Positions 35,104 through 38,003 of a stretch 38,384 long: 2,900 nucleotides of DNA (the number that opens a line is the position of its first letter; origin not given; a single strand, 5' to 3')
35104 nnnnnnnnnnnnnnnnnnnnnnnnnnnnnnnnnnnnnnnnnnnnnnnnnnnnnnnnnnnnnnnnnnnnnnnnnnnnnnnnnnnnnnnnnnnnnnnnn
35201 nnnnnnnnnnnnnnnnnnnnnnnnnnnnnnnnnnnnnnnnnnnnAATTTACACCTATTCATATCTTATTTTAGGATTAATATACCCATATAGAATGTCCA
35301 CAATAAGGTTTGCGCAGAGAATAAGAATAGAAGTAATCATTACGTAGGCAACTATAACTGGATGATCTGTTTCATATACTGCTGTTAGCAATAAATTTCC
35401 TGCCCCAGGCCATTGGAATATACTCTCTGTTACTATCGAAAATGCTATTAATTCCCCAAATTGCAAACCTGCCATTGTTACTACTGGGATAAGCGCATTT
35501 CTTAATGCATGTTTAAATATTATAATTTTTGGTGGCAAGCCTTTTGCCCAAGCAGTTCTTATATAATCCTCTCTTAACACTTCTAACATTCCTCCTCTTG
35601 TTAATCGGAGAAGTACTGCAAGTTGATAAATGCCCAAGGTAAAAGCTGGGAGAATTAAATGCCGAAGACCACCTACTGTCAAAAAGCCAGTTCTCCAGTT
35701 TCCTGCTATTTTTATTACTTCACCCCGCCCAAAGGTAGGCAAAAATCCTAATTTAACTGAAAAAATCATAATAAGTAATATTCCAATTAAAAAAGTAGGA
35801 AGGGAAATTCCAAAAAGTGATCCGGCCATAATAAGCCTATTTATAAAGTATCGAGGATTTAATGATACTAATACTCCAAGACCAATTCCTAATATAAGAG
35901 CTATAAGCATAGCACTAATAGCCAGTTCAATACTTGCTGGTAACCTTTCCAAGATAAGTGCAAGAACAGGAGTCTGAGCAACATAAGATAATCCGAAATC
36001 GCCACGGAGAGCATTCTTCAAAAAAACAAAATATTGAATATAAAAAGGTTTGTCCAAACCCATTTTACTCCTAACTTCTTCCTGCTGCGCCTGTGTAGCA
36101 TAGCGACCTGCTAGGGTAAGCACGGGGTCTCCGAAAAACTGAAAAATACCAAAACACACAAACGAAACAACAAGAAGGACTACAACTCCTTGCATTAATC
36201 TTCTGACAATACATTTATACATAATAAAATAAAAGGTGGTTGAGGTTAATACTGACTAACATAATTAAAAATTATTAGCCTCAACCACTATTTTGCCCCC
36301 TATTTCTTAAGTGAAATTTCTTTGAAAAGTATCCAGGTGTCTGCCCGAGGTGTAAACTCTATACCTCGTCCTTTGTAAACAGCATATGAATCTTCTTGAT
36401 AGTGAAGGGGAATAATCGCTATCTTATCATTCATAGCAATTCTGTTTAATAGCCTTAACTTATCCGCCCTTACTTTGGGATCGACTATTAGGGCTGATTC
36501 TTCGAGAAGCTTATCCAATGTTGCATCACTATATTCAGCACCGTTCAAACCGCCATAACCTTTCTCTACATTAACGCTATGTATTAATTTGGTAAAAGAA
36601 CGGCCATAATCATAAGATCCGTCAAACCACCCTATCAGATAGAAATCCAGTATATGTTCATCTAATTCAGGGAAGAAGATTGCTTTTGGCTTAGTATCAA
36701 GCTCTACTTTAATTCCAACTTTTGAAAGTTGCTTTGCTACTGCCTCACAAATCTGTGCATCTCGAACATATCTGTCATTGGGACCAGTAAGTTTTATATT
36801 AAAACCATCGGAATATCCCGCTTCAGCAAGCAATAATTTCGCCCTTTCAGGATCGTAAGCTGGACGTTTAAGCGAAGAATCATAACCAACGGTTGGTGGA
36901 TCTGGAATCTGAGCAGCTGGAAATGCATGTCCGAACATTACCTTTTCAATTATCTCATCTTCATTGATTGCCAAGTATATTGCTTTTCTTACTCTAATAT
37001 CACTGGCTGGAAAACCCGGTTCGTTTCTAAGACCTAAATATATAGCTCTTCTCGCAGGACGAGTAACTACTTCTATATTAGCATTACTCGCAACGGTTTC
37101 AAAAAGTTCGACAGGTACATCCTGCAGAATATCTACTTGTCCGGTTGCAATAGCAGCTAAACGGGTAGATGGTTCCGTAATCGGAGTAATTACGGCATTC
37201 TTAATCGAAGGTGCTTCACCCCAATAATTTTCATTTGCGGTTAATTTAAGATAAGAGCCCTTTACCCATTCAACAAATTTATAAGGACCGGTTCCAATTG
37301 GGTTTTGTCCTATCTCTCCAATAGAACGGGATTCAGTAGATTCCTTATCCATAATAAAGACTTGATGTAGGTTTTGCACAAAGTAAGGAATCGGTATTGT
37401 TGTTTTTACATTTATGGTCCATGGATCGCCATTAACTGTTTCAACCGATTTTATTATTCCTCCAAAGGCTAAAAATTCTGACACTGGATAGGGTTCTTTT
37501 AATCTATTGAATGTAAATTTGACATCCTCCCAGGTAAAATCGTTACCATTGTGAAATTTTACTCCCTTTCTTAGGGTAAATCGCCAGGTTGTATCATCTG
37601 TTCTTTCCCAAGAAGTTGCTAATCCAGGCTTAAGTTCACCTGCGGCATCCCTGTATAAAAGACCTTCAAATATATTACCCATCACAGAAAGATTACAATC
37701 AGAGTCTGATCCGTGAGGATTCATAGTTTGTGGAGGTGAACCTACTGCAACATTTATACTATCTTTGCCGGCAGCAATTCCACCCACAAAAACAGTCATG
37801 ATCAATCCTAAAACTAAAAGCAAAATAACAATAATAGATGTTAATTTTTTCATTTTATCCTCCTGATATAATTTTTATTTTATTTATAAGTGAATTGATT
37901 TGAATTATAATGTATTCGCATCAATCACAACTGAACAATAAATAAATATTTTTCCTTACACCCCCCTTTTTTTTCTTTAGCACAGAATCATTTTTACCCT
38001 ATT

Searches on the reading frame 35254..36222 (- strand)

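Call 7: search_protein_families(library=pfam, proteins=[window:35254-36222:-], max_evalue=0.001)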
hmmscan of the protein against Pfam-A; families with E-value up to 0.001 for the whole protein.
window:35254-36222:- (322 aa): 2 families
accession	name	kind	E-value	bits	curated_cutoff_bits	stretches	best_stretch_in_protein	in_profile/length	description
PF00528.27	BPD_transp_1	-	1.4e-34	119.9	26.4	1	112-320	1-183/184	Binding-protein-dependent transport system inner membrane component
PF19300.4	BPD_transp_1_N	-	1.2e-15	58.1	23.8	1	1-101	1-114/114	Binding-prot-dependent transport system membrane comp, N-term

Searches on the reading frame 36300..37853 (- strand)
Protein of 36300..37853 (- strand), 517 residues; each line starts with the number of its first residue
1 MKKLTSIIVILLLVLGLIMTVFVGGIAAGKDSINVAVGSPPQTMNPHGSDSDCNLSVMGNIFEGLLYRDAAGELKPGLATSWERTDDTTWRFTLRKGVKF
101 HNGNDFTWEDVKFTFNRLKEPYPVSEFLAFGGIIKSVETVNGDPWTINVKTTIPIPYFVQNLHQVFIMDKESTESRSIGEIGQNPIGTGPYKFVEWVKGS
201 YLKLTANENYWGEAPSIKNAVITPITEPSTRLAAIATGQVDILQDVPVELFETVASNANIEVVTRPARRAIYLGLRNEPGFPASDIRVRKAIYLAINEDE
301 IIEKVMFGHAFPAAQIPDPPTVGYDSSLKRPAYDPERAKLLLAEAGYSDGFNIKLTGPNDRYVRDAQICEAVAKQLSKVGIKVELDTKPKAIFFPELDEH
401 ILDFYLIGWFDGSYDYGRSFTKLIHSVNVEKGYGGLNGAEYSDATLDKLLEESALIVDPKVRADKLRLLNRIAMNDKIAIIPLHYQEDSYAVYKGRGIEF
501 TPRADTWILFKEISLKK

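Call 7: search_protein_families(library=pfam, proteins=[window:36300-37853:-], max_evalue=0.001)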
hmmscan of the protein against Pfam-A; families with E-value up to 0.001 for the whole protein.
window:36300-37853:- (517 aa): 1 family
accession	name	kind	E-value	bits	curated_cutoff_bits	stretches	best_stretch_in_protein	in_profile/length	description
PF00496.27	SBP_bac_5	-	4e-89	299.8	32.4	1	73-419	1-356/368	Bacterial extracellular solute-binding proteins, family 5 Middle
